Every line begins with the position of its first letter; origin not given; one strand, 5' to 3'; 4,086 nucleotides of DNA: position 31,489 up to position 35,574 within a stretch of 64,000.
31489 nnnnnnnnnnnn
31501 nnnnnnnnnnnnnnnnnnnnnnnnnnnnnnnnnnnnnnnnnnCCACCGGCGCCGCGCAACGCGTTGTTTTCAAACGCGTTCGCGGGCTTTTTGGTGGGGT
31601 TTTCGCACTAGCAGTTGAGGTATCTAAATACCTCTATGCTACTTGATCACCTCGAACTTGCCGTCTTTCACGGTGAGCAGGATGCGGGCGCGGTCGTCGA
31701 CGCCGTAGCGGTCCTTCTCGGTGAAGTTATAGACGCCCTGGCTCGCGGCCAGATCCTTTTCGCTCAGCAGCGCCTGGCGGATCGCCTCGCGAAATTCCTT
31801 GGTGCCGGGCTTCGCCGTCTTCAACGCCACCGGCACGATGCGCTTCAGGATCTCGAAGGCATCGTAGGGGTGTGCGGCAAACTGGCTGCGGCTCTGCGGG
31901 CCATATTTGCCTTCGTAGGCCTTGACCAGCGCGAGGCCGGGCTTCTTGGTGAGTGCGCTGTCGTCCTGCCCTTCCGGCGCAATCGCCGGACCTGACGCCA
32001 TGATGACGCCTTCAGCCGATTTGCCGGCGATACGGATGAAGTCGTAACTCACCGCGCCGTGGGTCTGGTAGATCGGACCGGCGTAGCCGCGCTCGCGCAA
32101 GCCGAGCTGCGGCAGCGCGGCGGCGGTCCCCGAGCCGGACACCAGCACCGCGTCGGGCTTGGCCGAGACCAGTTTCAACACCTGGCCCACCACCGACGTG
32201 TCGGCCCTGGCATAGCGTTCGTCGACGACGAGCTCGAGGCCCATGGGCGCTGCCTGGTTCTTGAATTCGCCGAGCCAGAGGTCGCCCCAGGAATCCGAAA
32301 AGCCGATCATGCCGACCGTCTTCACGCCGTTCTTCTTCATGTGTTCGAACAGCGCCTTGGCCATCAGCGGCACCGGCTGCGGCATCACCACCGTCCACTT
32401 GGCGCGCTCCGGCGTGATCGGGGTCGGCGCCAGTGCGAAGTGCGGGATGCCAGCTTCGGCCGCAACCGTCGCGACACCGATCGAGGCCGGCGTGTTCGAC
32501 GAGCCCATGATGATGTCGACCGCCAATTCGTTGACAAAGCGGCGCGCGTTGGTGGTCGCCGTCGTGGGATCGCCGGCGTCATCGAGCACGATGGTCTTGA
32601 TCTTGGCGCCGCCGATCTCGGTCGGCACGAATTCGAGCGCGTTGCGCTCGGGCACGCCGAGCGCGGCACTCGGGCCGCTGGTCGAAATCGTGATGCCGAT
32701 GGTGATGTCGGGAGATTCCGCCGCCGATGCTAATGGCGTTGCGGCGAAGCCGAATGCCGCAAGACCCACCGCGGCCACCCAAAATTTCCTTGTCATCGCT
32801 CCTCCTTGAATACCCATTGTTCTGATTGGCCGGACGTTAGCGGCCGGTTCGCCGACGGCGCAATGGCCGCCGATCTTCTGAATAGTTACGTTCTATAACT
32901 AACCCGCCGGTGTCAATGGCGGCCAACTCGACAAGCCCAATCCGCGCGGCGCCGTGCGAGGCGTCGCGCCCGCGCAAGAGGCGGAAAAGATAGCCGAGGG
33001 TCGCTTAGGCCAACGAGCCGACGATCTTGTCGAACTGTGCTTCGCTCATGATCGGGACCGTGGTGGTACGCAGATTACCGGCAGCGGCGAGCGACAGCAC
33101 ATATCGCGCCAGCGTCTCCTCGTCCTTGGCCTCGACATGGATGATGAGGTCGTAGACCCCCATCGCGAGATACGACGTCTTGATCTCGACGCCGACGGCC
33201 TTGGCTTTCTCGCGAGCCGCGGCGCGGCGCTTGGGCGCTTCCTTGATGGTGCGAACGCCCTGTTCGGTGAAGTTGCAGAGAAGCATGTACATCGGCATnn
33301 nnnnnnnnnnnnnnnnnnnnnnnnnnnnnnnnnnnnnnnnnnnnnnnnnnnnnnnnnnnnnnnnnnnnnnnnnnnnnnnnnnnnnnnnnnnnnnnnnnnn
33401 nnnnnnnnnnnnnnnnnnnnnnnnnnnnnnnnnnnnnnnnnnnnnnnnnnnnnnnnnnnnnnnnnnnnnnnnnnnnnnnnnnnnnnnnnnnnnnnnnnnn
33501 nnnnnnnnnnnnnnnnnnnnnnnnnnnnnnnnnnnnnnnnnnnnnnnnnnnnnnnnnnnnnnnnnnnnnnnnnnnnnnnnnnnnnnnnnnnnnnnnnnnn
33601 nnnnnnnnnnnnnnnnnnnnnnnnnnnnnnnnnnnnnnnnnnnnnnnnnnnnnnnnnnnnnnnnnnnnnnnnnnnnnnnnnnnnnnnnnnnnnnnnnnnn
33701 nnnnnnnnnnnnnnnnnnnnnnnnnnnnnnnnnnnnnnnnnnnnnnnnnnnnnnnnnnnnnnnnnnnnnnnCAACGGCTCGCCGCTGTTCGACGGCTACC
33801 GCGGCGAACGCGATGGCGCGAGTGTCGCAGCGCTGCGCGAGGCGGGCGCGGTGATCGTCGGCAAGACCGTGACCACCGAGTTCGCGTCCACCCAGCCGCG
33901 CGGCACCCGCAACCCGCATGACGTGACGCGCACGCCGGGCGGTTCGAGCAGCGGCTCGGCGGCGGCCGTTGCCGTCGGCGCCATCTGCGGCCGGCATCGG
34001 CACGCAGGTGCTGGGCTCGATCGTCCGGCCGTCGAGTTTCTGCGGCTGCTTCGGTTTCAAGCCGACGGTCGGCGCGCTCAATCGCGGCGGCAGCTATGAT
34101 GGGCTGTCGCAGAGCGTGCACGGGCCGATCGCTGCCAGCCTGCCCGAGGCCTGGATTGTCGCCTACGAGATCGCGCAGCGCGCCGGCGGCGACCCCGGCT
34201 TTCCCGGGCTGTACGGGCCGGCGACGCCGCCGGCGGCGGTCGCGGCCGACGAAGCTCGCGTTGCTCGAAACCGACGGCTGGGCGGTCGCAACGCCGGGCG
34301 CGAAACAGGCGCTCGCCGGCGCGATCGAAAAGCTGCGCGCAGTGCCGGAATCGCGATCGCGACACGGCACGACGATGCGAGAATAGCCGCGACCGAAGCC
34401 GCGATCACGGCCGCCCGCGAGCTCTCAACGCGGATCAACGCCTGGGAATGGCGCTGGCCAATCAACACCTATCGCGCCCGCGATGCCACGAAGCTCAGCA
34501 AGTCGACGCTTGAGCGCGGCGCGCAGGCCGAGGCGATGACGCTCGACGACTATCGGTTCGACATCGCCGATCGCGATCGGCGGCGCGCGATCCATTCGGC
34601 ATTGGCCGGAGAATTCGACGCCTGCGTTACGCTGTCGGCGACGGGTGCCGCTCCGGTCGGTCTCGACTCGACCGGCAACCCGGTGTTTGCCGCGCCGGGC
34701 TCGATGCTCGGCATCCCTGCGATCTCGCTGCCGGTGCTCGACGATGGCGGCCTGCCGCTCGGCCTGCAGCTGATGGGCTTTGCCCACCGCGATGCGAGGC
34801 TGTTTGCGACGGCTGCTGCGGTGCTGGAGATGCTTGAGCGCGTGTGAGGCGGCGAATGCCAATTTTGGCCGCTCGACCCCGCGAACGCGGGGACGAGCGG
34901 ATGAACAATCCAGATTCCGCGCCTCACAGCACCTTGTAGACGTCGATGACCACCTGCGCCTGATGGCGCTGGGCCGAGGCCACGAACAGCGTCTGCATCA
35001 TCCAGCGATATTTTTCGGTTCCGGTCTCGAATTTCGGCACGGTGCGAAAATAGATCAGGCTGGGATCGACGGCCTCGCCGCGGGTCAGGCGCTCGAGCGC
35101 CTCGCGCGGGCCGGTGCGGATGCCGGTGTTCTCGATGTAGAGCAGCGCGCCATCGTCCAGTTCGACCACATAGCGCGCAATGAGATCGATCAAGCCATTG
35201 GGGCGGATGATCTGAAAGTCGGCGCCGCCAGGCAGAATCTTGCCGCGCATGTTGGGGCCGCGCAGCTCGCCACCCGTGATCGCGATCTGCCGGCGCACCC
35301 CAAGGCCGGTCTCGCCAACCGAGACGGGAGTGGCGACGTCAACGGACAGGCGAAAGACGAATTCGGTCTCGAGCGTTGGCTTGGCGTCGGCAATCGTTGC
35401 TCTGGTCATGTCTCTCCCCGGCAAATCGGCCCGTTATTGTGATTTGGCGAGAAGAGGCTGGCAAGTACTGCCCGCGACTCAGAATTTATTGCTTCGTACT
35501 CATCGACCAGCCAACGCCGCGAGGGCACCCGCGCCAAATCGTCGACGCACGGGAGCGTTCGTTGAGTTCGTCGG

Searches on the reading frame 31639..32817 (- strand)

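Call 50: search_protein_families(library=pfam, proteins=[window:31639-32817:-], max_evalue=0.001)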
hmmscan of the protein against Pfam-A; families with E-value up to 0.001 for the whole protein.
window:31639-32817:- (392 aa): 4 families
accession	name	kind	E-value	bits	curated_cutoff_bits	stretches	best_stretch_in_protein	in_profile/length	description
PF13458.12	Peripla_BP_6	-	1.9e-37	130.2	31.7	1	38-350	2-308/343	Periplasmic binding protein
PF01094.35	ANF_receptor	-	1.5e-12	47.7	25.4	1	68-230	20-187/353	Receptor family ligand binding region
PF13377.12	Peripla_BP_3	-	0.00014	22.4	26.5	1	158-244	2-98/167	Periplasmic binding protein-like domain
PF13433.12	Peripla_BP_5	-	0.00049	19.7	27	0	38-106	1-75/363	Periplasmic binding protein domain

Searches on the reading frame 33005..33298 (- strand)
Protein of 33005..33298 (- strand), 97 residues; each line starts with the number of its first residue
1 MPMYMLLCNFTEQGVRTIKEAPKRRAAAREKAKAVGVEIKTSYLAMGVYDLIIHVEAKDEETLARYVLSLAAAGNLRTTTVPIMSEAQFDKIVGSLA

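Call 50: search_protein_families(library=pfam, proteins=[window:33005-33298:-], max_evalue=0.001)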
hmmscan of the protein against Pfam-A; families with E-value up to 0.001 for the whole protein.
window:33005-33298:- (97 aa): 1 family
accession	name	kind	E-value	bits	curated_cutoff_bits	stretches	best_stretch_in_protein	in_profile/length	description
PF08734.17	GYD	-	5.6e-27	94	31.4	1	4-93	1-91/91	GYD domain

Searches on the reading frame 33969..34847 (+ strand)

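Call 50: search_protein_families(library=pfam, proteins=[window:33969-34847:+], max_evalue=0.001)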
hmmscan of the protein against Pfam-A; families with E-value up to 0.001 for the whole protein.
window:33969-34847:+ (292 aa): 1 family
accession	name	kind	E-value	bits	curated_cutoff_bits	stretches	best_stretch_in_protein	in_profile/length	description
PF01425.27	Amidase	-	8.3e-19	68.4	27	1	7-278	144-444/445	Amidase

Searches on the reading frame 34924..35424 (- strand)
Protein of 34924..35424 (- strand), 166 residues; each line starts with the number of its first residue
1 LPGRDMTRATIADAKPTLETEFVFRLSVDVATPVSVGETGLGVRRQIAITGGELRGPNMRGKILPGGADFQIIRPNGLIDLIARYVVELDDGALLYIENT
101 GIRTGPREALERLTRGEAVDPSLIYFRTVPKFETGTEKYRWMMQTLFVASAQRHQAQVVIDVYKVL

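Call 50: search_protein_families(library=pfam, proteins=[window:34924-35424:-], max_evalue=0.001)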
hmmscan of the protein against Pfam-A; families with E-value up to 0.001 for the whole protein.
window:34924-35424:- (166 aa): 1 family
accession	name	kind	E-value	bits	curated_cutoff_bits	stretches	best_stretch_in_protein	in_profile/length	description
PF11578.13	DUF3237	-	1.6e-47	161.4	24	1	20-165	3-149/149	Protein of unknown function (DUF3237)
